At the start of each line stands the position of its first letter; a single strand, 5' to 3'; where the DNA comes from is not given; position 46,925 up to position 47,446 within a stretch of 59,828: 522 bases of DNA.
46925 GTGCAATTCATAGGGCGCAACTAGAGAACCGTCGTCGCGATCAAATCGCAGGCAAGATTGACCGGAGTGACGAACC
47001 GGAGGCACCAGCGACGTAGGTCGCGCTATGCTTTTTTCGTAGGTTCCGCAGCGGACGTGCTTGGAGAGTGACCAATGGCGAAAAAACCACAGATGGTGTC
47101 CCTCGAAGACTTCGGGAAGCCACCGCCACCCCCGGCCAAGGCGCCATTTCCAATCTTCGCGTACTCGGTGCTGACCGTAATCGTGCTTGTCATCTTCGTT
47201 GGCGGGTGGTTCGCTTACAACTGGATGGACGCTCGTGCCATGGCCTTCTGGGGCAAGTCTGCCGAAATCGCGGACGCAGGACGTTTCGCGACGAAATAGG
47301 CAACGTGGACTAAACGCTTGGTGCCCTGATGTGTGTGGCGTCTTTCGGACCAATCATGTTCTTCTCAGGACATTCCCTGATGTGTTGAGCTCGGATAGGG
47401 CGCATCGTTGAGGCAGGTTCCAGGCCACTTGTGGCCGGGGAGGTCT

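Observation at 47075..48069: Tandem triplication of an undescribed small membrane-protein family (LEDFG-polyPro N-terminus, one TM, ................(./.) tail)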

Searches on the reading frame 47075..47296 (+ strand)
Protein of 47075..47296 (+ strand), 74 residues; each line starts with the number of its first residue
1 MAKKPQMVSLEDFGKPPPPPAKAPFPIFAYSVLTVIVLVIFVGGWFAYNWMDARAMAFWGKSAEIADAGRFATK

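Call 3: search_protein_families(library=pfam, proteins=[window:47075-47296:+], max_evalue=1)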
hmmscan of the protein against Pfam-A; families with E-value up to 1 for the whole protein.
seq(74 aa): 0 families

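Call 4: search_protein_families(library=ncbifam, proteins=[window:47075-47296:+], max_evalue=1)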
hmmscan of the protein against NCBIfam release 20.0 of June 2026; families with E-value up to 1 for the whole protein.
seq(74 aa): 0 families

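Call 6: find_homologous_proteins(query=A1, max_evalue=0.01)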
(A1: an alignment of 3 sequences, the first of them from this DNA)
Query A1 (3 sequences) (74 aa, profile of the alignment): 17 proteins with E <= 0.01 among 94 candidates.
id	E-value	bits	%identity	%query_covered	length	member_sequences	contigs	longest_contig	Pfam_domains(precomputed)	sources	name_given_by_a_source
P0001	8.5e-40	153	49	100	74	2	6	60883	-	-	-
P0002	3.0e-38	148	86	100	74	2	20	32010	-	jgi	jgi:hypothetical protein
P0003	2.8e-37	144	95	100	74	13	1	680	-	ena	-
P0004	2.2e-36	142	46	97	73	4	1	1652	-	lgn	-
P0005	3.9e-36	141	82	100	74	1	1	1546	-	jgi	jgi:hypothetical protein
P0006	1.3e-35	139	54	100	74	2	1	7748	-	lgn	-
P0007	1.7e-35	139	80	100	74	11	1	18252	-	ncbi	ncbi:MAG: hypothetical protein ACKO2D_11185 [Chloroflexota bacterium]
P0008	2.1e-35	138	51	100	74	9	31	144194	-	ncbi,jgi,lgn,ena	jgi:hypothetical protein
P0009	1.3e-34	136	82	100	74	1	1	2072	-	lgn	-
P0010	1.9e-34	135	53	100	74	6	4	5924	-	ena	-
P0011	2.6e-34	135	47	100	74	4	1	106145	-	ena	-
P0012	3.5e-33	131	76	100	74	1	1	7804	-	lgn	-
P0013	3.2e-32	128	69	100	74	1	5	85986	-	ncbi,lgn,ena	-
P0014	9.3e-31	124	43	97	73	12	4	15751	-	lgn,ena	-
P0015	8.1e-27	111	50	92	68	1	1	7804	-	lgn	-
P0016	1.7e-16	78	53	100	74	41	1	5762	-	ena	-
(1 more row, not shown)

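Call 12: find_encoding_contigs(protein=P0008, flank=6000, max_places=6)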
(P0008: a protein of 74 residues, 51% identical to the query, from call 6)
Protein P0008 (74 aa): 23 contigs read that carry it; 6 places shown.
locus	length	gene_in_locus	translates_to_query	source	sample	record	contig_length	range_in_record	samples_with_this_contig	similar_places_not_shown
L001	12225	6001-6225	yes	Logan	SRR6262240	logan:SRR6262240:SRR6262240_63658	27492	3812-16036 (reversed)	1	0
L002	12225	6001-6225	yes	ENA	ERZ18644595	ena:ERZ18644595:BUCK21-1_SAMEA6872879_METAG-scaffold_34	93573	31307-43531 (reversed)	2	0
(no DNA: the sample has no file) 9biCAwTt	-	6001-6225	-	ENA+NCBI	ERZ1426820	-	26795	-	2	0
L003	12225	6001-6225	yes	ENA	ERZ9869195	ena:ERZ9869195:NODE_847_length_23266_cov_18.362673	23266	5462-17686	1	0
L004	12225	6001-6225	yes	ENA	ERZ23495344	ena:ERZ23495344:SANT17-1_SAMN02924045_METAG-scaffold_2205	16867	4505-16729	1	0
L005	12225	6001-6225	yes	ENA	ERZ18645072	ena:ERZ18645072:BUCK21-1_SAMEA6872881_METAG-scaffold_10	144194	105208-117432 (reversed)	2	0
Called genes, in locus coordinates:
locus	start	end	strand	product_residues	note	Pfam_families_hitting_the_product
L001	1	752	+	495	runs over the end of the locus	PF00275:EPSP_synthase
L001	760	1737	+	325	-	PF08501:Shikimate_dh_N, PF01488:Shikimate_DH (weak), PF18317:SDH_C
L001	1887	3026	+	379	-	PF01264:Chorismate_synt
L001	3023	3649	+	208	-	PF13671:AAA_33 (weak), PF01202:SKI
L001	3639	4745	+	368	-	PF00465:Fe-ADH, PF13685:Fe-ADH_2, PF01761:DHQ_synthase, PF24621:DHQS_C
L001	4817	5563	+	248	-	PF07238:PilZ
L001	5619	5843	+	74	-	-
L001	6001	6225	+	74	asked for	-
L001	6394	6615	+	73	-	-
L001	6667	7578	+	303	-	PF03449:GreA_GreB_N, PF01272:GreA_GreB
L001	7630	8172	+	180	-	PF12773:DZR (weak), PF13240:Zn_Ribbon_1 (faint)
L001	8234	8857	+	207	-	PF02545:Maf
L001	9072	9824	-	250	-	PF00290:Trp_syntA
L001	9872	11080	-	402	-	PF00291:PALP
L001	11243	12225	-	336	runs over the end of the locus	PF00579:tRNA-synt_1b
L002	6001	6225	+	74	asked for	-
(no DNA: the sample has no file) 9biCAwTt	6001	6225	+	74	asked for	-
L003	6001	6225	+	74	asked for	-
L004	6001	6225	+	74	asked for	-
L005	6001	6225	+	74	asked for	-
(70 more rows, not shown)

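Call 14: find_encoding_contigs(protein=P0016, flank=6000, max_places=4)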
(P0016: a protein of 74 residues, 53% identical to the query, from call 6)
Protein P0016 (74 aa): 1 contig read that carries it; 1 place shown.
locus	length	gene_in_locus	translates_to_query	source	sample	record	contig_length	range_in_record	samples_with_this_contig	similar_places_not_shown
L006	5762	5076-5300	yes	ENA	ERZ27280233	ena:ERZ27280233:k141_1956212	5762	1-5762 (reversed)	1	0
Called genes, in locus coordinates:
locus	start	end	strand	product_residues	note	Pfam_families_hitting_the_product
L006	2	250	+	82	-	?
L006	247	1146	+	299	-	PF08501:Shikimate_dh_N, PF01488:Shikimate_DH (weak), PF18317:SDH_C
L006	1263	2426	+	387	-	PF01264:Chorismate_synt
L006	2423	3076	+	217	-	PF13238:AAA_18 (weak), PF13671:AAA_33 (weak), PF01202:SKI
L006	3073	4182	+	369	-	PF00465:Fe-ADH, PF13685:Fe-ADH_2, PF01761:DHQ_synthase, PF24621:DHQS_C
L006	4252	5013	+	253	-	PF12945:PilZNR (faint), PF07238:PilZ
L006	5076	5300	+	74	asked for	-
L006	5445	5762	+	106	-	?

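Call 15: find_encoding_contigs(protein=P0013, flank=6000, max_places=3)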
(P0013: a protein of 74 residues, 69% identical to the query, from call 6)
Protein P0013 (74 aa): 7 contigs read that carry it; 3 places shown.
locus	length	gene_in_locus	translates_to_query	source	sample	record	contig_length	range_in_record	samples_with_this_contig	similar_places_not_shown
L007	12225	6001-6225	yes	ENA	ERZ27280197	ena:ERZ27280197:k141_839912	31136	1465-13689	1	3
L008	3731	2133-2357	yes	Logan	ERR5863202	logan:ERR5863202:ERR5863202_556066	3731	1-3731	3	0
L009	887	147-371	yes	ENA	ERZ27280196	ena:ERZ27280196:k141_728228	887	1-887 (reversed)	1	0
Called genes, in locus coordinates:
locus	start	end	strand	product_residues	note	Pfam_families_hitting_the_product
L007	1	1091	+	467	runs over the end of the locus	PF00275:EPSP_synthase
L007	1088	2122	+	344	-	PF08501:Shikimate_dh_N, PF01488:Shikimate_DH (weak), PF18317:SDH_C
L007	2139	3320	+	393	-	PF01264:Chorismate_synt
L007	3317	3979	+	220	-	PF13238:AAA_18 (weak), PF13671:AAA_33 (weak), PF01202:SKI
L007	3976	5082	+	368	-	PF00465:Fe-ADH, PF13685:Fe-ADH_2, PF01761:DHQ_synthase, PF24621:DHQS_C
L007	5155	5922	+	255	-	PF12945:PilZNR (weak), PF07238:PilZ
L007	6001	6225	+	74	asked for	-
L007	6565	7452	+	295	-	PF03449:GreA_GreB_N, PF01272:GreA_GreB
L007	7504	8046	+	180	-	PF12773:DZR, PF13240:Zn_Ribbon_1 (faint), PF13248:Zn_ribbon_3 (weak)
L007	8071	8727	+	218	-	PF02545:Maf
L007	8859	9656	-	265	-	PF00290:Trp_syntA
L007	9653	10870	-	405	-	PF00291:PALP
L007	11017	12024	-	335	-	PF00579:tRNA-synt_1b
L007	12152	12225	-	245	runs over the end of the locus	PF00697:PRAI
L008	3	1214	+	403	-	?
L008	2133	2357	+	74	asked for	-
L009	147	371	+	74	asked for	-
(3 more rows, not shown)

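Call 18: find_related_loci(query=A2, collection=genome_contigs, flank=6000)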
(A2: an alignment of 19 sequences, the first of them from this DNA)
Query A2 (74 aa) in genome_contigs; peptide patterns used: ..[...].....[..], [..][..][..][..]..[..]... (x = any residue, [..] = any of these).
27 stretches matched a pattern; 5 encode a relative of the query (tblastn E <= 1e-3); 5 distinct loci.
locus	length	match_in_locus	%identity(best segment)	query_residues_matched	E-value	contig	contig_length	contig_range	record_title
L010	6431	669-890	81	1-74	4e-30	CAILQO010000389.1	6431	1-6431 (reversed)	MAG: uncultured Chloroflexi bacterium isolate LaPlata-5m-a_bin-061 genome assembly, contig: bin-061:389/619, whole genom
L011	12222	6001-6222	69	1-74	3e-24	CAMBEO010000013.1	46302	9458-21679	MAG: Thermoflexus hugenholtzii JAD2 isolate TH-11nov19-82 genome assembly, contig: TH-11nov19-C1688, whole genome shotgu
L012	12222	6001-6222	54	1-74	3e-13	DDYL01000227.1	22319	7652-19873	MAG TPA_asm: Chloroflexi bacterium UBA2235 UBA2235_contig_1787, whole genome shotgun sequence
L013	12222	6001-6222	53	1-74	1e-11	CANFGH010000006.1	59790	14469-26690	MAG: Chloroflexi bacterium isolate CH-Oct18-156 genome assembly, contig: CH-Oct18-C380, whole genome shotgun sequence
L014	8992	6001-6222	51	1-74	5e-11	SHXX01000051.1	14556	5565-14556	MAG: Chloroflexi bacterium isolate Baikal-deep-G104 BACOMB-40M-C1536, whole genome shotgun sequence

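Call 26: search_protein_representatives(alignment_id=A2)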
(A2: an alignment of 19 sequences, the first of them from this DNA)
Query: 19 sequences, 74 profile positions. Proteins with E-value up to 0.001 (for the whole library): 17; up to 1e-10: 3; up to 1e-30: 2. The best 17 are listed.
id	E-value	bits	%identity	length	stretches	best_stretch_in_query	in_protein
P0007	2.1e-37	143.3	-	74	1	1-74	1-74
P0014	1.4e-33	131.0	-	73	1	2-74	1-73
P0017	2.3e-26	107.9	-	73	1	3-73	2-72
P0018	1.8e-09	53.8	-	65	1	7-62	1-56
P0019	2.4e-08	50.2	-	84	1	3-56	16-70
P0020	1.5e-07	47.7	-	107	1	6-61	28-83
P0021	1.8e-07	47.4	-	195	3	15-42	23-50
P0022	3.0e-07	46.7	-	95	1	2-63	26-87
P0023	7.5e-07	45.4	-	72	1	1-65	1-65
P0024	8.5e-07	45.2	-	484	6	44-71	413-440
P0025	8.0e-06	42.1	-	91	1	6-63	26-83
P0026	1.8e-05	41.0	-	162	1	3-66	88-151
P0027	2.6e-05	40.5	-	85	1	3-62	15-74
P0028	3.6e-05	40.0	-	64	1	7-65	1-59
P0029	1.2e-04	38.4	-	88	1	7-54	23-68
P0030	1.4e-04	38.1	-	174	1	2-50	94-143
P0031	6.8e-04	35.9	-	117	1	2-39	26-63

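Call 29: find_homologous_proteins(query=A3, max_evalue=0.001)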
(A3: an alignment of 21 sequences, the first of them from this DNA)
Query A3 (21 sequences) (74 aa, profile of the alignment): 18 proteins with E <= 0.001 among 2929 candidates.
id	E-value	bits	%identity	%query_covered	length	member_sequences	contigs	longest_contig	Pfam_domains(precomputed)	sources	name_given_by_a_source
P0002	1.8e-28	116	86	100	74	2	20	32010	-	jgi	jgi:hypothetical protein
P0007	4.3e-28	115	80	100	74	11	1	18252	-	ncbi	ncbi:MAG: hypothetical protein ACKO2D_11185 [Chloroflexota bacterium]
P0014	8.3e-28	114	43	97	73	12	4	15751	-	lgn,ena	-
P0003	2.6e-27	112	95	100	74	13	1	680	-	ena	-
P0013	1.5e-26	110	69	100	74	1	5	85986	-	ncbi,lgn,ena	-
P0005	1.5e-26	110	82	100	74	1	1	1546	-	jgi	jgi:hypothetical protein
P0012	3.4e-26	108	76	100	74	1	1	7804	-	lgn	-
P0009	6.1e-26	108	82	100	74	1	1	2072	-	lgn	-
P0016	2.1e-25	106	53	100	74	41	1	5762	-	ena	-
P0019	7.1e-25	104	57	19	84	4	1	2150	-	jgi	jgi:hypothetical protein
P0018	5.3e-24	101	41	76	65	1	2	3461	-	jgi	jgi:hypothetical protein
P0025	1.7e-23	100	33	80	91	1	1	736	-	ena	-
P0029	2.2e-22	96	42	51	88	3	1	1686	-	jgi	jgi:hypothetical protein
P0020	2.8e-22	96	80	14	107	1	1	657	-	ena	-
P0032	3.1e-22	96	38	82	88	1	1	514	-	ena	-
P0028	1.1e-19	88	43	38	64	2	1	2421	-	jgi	jgi:hypothetical protein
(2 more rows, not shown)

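Call 30: find_encoding_contigs(protein=P0018, flank=5000, max_places=3)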
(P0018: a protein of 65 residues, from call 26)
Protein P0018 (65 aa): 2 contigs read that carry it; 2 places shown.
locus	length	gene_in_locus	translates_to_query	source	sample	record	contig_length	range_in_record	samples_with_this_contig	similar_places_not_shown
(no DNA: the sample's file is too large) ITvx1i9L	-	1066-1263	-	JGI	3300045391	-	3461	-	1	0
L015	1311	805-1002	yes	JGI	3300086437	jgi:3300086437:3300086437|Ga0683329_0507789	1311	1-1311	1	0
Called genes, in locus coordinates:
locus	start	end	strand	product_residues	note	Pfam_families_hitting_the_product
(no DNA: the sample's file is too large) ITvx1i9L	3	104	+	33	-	?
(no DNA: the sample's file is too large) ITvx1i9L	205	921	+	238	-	PF12945:PilZNR, PF07238:PilZ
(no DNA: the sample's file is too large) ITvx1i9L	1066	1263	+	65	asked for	-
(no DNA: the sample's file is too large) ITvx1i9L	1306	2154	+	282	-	PF03449:GreA_GreB_N, PF01272:GreA_GreB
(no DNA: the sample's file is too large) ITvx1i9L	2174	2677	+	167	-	PF17032:Zn_ribbon_15 (faint), PF12773:DZR, PF13240:Zn_Ribbon_1 (faint), PF13248:Zn_ribbon_3 (faint)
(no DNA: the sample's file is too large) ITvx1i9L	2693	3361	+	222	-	PF02545:Maf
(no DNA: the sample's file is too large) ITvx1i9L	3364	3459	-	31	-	?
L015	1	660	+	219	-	?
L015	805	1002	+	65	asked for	-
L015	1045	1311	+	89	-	?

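Call 31: find_encoding_contigs(protein=P0028, flank=5000, max_places=3)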
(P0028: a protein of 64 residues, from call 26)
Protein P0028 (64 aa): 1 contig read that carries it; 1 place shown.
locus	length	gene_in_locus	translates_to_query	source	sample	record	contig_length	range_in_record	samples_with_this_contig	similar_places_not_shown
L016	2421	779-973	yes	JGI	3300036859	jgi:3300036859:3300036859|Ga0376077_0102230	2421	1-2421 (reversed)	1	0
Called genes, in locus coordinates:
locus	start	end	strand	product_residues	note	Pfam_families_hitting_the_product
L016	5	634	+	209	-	PF12945:PilZNR (weak), PF07238:PilZ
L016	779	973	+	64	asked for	-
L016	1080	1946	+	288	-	PF03449:GreA_GreB_N, PF01272:GreA_GreB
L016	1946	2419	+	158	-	?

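Call 32: find_encoding_contigs(protein=P0019, flank=5000, max_places=3)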
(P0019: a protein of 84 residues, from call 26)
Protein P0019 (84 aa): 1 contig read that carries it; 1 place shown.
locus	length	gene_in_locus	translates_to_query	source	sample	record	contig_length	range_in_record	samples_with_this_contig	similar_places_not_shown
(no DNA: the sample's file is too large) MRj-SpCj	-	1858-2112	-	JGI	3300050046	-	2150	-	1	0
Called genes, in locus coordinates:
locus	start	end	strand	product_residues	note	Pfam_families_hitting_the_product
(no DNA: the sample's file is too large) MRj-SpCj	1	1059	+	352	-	?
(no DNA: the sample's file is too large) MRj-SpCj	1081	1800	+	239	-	PF12945:PilZNR, PF07238:PilZ (weak)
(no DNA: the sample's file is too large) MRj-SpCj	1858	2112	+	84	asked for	-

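Call 36: search_solved_structures(query=A3, max_evalue=10, show_alignments=2)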
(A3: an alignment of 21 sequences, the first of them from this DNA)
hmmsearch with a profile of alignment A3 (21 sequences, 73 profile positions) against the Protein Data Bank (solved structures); distinct sequences matched with E-value up to 10: 10.
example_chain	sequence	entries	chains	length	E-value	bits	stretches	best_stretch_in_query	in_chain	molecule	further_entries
5kzo_A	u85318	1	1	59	0.068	16.1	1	18-58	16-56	Neurogenic locus notch homolog protein 1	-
1spf_A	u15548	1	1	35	1.1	12.3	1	23-46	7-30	PULMONARY SURFACTANT-ASSOCIATED POLYPEPTIDE C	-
1pi7_A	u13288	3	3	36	1.8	11.5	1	28-53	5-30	VPU protein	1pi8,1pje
6idc_A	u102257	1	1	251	2.3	11.2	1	15-36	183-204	Outer surface protein A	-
2gof_A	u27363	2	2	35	2.5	11.1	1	28-53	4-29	VPU protein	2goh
6b87_A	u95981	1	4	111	3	10.8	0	27-45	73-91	TMHC2_E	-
2n28_A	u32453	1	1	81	4.1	10.4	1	28-51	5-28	Protein Vpu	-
6w8u_A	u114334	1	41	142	4.2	10.3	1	29-56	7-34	pilin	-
2jpx_A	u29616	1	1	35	4.8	10.1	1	28-53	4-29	Vpu protein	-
1s7q_A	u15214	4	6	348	4.9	10.1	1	18-53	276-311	H-2 class I histocompatibility antigen, K-B alpha chain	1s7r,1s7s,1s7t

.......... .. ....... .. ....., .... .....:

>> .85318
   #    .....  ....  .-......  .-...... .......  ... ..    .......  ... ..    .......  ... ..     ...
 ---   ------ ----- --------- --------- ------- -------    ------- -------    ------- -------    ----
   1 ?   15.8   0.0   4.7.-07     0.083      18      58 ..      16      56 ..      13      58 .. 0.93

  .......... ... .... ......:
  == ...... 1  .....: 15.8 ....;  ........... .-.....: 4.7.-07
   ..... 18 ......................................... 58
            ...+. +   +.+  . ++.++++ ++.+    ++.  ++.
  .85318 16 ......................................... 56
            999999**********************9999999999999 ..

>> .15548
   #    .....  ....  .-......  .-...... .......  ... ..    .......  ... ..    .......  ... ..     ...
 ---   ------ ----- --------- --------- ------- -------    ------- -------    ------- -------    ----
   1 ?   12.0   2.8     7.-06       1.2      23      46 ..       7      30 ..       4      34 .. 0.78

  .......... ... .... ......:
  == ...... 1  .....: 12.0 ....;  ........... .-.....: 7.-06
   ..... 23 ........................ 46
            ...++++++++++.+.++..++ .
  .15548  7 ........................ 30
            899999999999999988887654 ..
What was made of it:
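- On Any curated protein family (Pfam-A, NCBIfam, PHROGs, PADLOC, PDB sequences): The PDB profile search gives only TM-biased hits with E>=0.068 (call 36).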

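Call 37: search_protein_families(library=pfam, alignment_id=A3, max_evalue=1)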
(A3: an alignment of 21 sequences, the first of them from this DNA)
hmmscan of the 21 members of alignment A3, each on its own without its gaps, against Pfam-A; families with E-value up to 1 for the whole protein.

A. member 1, seq(74 aa): 0 families

B. families by the number of members that match (of 21 scanned): 17 families
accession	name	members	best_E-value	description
PF01292.26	Ni_hydr_CYTB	5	0.00036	Prokaryotic cytochrome b561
PF19053.6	EccD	2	0.0018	EccD-like transmembrane domain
PF12693.12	GspL_C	2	0.023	GspL periplasmic domain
PF14316.11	DUF4381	2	0.089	Domain of unknown function (DUF4381)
PF10912.14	Glam1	1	0.0014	Glia associated membrane protein glam-1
PF03239.20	FTR1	1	0.017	Iron permease FTR1 family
PF03707.21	MHYT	1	0.03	Bacterial signalling protein N terminal repeat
PF19832.4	DUF6313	1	0.033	Family of unknown function (DUF6313)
PF15562.11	Imm17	1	0.037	Immunity protein 17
PF24418.1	DUF7550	1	0.047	Family of unknown function (DUF7550)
PF19942.4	DUF6404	1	0.049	Family of unknown function (DUF6404)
PF04756.19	OST3_OST6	1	0.054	OST3 / OST6 family, transporter family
PF05540.17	Serpulina_VSP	1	0.078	Serpulina hyodysenteriae variable surface protein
PF22011.2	DUF6931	1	0.096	Family of unknown function (DUF6931)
PF04823.17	Herpes_UL49_2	1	0.099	Herpesvirus UL49 tegument protein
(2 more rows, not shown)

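Call 39: find_related_loci(query=A3, collection=metagenome_contigs, flank=5000)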
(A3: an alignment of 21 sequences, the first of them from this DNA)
Query A3 (74 aa) in metagenome_contigs; peptide patterns used: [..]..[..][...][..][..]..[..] (x = any residue, [..] = any of these).
168 stretches matched a pattern; 8 encode a relative of the query (tblastn E <= 1e-3); 8 distinct loci.
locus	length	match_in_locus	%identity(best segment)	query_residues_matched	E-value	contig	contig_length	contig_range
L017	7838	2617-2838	54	1-74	2e-13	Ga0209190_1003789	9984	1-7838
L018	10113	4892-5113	54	1-74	2e-13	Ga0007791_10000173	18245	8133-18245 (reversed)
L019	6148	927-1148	54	1-74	2e-13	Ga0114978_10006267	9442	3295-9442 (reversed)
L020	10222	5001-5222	54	1-74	3e-13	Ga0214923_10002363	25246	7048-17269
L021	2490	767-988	47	1-74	1e-11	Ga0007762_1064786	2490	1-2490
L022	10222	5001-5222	54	1-74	1e-11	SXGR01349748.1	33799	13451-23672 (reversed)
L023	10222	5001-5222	54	1-74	1e-11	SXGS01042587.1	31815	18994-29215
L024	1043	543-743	33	4-70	1e-8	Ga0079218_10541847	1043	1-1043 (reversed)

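Call 42: find_encoding_contigs(protein=P0012, flank=6000, max_places=2)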
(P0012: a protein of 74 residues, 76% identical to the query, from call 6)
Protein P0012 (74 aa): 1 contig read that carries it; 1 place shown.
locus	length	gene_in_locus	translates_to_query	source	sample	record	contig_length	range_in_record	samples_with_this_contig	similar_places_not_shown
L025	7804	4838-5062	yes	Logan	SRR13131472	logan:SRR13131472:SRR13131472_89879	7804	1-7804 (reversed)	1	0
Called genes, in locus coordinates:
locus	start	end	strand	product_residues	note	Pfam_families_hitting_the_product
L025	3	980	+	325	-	?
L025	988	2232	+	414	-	PF01264:Chorismate_synt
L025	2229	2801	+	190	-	PF01202:SKI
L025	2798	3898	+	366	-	PF00465:Fe-ADH, PF13685:Fe-ADH_2, PF01761:DHQ_synthase, PF24621:DHQS_C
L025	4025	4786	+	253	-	PF12945:PilZNR (weak), PF07238:PilZ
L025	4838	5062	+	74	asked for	-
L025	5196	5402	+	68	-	-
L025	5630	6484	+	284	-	PF03449:GreA_GreB_N, PF01272:GreA_GreB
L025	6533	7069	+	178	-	PF12773:DZR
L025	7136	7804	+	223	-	?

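Call 51: predict_structure(alignment_id=A2)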
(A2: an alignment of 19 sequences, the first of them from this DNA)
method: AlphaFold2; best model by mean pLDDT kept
length: 74 residues; sequences in the alignment: 19
mean_pLDDT: 82.7   pTM: 0.42
mean pLDDT of the five models: 82.7, 82.2, 80.4, 78.8, 76.2
residues with pLDDT >= 90: 25; 70-90: 34; 50-70: 14; < 50: 1
segments of 3 or more residues with pLDDT < 50: none
pLDDT, mean of each block of 10 residues (from residue 1): 61 76 90 97 93 87 81 66
secondary structure, 60 per line:
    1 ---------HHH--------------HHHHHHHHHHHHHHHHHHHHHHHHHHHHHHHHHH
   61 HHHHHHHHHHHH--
elements in order: H27-72
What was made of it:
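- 47075..47299 (+): Paralogue A, 74 aa. This is the universal, ancestral-type copy: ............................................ AF2 gives pLDDT 82.7 with one helix over residues 27-72 (call 51).
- On Small bitopic membrane adaptor or regulator (functional class): AF2 predicts a single helix over residues 27-72 (call 51).
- AF2 predicts an extended N-terminus and a single helix over residues 27-72, with pLDDT 82.7 (call 51).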
